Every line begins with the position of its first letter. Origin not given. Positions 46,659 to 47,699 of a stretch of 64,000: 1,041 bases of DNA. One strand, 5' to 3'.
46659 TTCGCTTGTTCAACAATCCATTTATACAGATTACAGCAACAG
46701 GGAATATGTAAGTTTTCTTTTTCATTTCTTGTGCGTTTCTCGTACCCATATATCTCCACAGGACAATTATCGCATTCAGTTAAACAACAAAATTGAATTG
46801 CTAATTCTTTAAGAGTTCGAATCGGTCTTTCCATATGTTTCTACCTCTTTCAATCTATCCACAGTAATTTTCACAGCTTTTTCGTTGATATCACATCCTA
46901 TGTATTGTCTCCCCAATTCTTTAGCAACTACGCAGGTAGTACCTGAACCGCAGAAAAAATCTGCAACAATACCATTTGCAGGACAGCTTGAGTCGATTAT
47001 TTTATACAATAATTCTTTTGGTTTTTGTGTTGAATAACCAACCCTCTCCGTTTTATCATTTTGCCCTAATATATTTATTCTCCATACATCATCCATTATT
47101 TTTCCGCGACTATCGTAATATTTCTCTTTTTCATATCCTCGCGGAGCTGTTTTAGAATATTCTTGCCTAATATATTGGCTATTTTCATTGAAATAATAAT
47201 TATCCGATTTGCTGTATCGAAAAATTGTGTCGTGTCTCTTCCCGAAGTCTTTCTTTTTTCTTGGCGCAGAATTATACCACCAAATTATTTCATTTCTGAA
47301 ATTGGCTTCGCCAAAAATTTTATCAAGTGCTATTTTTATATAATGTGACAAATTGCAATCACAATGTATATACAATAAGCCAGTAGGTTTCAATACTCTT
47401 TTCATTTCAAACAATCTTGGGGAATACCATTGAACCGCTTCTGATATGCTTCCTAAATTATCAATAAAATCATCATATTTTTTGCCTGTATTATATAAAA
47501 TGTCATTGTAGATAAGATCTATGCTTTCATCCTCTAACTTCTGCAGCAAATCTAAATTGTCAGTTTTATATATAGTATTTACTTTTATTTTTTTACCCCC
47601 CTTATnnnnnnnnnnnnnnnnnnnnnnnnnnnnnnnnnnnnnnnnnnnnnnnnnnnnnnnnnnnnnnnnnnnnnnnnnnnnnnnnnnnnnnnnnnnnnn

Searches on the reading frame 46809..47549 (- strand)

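Call 49: search_protein_families(library=phrogs, proteins=[window:46809-47549:-], max_evalue=0.00001)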
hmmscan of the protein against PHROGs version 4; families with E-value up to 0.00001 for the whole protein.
window:46809-47549:- (246 aa): 11 families
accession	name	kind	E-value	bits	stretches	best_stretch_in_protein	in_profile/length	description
phrog_67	-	other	5.6e-59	201.9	1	2-237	135-347/743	DNA methyltransferase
phrog_498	-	other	9e-23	81.6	1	3-236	216-423/633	DNA methyltransferase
phrog_3008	-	other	8.3e-18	65.5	1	169-235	147-213/244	DNA methyltransferase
phrog_18293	-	other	1.7e-11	45.1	1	158-239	32-113/119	methyltransferase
phrog_6025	-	other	3.7e-11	44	1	2-99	23-117/192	DNA methyltransferase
phrog_23148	-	unknown function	7.2e-11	43.4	1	165-235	78-148/165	-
phrog_6952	-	other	8.6e-11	43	1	174-236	116-178/181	DNA methyltransferase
phrog_23085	-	unknown function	3.7e-09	37.4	1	155-237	28-109/138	-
phrog_8769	-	other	8.6e-08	32.9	1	190-242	10-62/71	methyltransferase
phrog_12517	-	unknown function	7.2e-07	29.7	1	166-244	81-158/316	-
phrog_18146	-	other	7.6e-07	29.4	1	182-236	59-119/452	DNA methyltransferase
